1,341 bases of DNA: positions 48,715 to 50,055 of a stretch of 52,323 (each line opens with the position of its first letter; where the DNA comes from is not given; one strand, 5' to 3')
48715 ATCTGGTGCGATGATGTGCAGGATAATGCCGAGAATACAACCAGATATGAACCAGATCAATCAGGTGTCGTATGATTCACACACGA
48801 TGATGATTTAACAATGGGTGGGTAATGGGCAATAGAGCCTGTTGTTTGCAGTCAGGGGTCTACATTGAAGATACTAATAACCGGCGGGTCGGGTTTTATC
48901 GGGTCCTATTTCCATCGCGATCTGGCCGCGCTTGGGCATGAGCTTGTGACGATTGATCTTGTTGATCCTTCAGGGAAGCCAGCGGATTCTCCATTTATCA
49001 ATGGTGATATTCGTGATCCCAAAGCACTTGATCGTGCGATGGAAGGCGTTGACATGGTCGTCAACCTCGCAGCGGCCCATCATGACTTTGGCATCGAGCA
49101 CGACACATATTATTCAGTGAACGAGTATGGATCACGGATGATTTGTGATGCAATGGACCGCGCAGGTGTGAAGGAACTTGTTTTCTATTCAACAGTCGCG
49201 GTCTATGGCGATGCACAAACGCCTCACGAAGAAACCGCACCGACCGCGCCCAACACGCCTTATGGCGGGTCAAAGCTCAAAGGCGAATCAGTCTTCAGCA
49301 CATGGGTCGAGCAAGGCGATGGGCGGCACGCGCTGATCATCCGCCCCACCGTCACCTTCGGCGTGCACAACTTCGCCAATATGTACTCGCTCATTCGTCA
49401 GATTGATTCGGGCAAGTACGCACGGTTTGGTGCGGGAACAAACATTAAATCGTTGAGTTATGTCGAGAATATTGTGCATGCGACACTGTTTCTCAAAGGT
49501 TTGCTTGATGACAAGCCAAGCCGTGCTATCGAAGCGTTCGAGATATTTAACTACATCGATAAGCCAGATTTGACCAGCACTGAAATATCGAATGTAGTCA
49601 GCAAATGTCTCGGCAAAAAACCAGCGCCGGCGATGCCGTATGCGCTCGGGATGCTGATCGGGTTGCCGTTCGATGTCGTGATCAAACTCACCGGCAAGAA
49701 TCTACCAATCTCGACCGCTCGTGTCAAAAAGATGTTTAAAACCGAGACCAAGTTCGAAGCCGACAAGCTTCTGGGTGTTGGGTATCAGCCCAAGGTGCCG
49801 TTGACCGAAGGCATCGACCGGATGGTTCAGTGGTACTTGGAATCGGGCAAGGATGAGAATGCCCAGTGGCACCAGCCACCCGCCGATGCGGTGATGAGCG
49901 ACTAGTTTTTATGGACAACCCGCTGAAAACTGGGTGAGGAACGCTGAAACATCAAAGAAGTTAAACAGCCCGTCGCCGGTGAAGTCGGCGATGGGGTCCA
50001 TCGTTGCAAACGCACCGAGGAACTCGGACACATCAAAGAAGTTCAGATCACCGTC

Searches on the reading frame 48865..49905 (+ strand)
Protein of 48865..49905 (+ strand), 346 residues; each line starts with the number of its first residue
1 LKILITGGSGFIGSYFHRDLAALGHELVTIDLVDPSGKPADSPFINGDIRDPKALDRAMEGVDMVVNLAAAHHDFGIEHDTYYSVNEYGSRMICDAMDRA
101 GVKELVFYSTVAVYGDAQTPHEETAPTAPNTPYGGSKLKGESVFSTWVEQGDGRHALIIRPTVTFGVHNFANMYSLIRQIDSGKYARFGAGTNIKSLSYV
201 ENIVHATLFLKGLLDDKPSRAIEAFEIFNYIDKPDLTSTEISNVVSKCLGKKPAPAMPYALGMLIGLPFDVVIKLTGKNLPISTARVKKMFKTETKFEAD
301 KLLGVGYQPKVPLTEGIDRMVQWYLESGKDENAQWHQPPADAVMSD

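Call 9: search_protein_families(library=pfam, proteins=[window:48865-49905:+], max_evalue=0.001)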
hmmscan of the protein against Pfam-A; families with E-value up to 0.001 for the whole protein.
window:48865-49905:+ (346 aa): 8 families
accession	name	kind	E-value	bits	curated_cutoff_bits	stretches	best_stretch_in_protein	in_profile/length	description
PF01370.27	Epimerase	-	1.4e-39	136.4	20.9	1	3-210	1-224/240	NAD dependent epimerase/dehydratase family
PF01073.25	3Beta_HSD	-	5.2e-26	91.7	22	1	4-253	1-272/280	3-beta hydroxysteroid dehydrogenase/isomerase family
PF16363.11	GDP_Man_Dehyd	-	1.6e-21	77.5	27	1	4-207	1-233/332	GDP-mannose 4,6 dehydratase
PF04321.23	RmlD_sub_bind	-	2.7e-19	69.8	27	1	1-171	1-160/287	RmlD substrate binding domain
PF13460.12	NAD_binding_10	-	3.3e-10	40.6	27.2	1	7-125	1-113/184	NAD(P)H-binding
PF02719.21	Polysacc_synt_2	-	1.7e-06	27.8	20.2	1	3-110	1-128/293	Polysaccharide biosynthesis protein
PF07993.18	NAD_binding_4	-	1.4e-05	24.8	20.1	0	53-166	80-209/258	Male sterility protein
PF05368.20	NmrA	-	5.4e-05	23.4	27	1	2-113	4-109/298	NmrA-like family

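Call 75: search_protein_families(library=ncbifam, proteins=[window:48865-49905:+], max_evalue=0.001)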
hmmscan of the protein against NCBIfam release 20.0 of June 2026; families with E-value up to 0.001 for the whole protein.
window:48865-49905:+ (346 aa): 24 families
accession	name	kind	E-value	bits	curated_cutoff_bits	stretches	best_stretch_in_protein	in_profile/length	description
TIGR03466.1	HpnA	hypoth_equivalog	1e-23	83.7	367.65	1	1-168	1-174/327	hopanoid-associated sugar epimerase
NF042422.1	oxyalk_red_OleD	equivalog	2.8e-23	82.8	580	1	1-323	1-327/329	2-alkyl-3-oxoalkanoate reductase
TIGR01181.1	dTDP_gluc_dehyt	equivalog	3.5e-23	82.2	365.1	1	2-327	1-314/321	dTDP-glucose 4,6-dehydratase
TIGR01179.1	galE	equivalog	5.9e-23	81.2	262.3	1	2-160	1-172/332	UDP-glucose 4-epimerase GalE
TIGR04180.1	EDH_00030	hypoth_equivalog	1.4e-19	70.3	475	1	3-207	1-221/297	NAD-dependent 4,6-dehydratase LegB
NF042423.1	oxyalk_red_Shew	equivalog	3.1e-19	69.2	580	1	2-319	10-330/331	2-alkyl-3-oxoalkanoate reductase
NF007956.0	PRK10675.1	subfamily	1.6e-17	63.7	394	1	1-146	1-162/338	UDP-glucose 4-epimerase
TIGR01214.1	rmlD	equivalog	4.6e-15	55.5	224.05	1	2-173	1-159/285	dTDP-4-dehydrorhamnose reductase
NF004520.0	PRK05865.1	equivalog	2.6e-12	45.5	1509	1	1-110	1-103/854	sugar epimerase family protein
NF043036.1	ErythonDh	equivalog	7e-12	45.2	325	1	1-154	1-172/321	D-erythronate dehydrogenase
TIGR02197.1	heptose_epim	equivalog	7.3e-11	41.8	274.6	1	3-138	1-143/316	ADP-glyceromanno-heptose 6-epimerase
NF052578.1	StrlDmthSdmBMthl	equivalog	5.9e-09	36.1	600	1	1-171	1-176/328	sterol demethylase protein SdmB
NF007582.0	PRK10217.1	equivalog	9.4e-09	34.8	698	1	2-207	3-236/355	dTDP-glucose 4,6-dehydratase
NF007440.0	PRK09987.1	equivalog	1.8e-07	30.8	308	1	1-146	1-141/299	dTDP-4-dehydrorhamnose reductase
NF007490.0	PRK10084.1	subfamily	2.1e-06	26.9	649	0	1-206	1-242/361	dTDP-glucose 4,6-dehydratase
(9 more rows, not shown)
